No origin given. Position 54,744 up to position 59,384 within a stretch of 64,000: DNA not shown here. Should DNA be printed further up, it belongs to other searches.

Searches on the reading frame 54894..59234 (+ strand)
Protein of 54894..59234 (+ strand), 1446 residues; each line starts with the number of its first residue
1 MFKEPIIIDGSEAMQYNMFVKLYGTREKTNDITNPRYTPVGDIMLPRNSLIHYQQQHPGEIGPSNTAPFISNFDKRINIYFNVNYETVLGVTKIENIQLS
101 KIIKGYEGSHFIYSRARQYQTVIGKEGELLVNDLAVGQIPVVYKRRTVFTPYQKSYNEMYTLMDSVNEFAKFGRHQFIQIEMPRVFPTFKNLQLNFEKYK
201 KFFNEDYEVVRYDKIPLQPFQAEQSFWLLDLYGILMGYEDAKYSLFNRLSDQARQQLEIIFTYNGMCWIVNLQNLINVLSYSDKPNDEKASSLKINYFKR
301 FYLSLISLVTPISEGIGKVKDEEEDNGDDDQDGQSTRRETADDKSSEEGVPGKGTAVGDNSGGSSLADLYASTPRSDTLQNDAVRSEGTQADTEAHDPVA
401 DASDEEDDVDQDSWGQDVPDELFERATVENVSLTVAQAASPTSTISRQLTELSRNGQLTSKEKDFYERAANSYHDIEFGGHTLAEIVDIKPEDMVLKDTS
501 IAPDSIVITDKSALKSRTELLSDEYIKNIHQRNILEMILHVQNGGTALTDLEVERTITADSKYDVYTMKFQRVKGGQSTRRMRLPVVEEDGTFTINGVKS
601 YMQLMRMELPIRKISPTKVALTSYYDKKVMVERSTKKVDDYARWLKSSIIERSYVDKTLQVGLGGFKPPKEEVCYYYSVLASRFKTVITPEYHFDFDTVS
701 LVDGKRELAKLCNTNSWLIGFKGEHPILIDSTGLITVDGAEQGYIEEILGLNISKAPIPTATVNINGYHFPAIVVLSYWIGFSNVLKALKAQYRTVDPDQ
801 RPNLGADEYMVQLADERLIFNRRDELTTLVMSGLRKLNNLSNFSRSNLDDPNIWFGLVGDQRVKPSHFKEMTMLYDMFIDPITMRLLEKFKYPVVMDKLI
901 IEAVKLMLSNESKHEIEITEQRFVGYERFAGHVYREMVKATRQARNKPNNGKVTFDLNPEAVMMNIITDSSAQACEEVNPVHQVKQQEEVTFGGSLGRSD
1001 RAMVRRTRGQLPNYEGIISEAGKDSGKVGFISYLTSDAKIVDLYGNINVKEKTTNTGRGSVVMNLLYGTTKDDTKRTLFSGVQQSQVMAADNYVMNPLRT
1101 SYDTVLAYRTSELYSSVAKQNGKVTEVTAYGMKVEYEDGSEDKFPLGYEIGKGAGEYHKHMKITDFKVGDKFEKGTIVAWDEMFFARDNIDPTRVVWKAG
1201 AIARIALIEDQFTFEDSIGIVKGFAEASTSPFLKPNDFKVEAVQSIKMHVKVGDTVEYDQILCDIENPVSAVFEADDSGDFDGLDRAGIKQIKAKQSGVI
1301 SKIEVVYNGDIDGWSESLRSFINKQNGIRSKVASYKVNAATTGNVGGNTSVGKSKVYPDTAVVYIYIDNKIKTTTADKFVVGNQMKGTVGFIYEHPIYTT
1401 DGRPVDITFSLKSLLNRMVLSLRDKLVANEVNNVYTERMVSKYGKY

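Call 45: search_protein_families(library=pfam, proteins=[window:54894-59234:+], max_evalue=0.01)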
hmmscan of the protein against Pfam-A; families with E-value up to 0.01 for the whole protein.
window:54894-59234:+ (1446 aa): 1 family
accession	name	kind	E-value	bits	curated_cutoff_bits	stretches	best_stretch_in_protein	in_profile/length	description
PF00562.33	RNA_pol_Rpb2_6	-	0.00013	21.7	23.4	1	1268-1418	128-268/373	RNA polymerase Rpb2, domain 6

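Call 46: search_protein_families(library=phrogs, proteins=[window:54894-59234:+], max_evalue=0.001)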
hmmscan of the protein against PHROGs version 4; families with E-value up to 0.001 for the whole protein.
window:54894-59234:+ (1446 aa): 3 families
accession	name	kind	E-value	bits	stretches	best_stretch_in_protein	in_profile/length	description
phrog_3148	-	DNA, RNA and nucleotide metabolism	0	1496.2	1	14-1444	2-1421/1424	RNA polymerase beta subunit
phrog_14872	-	DNA, RNA and nucleotide metabolism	3.8e-74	251.2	2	875-1435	799-1383/1393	RNA polymerase beta subunit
phrog_38251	-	DNA, RNA and nucleotide metabolism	1e-11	44.7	2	449-642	349-541/945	RNA polymerase beta subunit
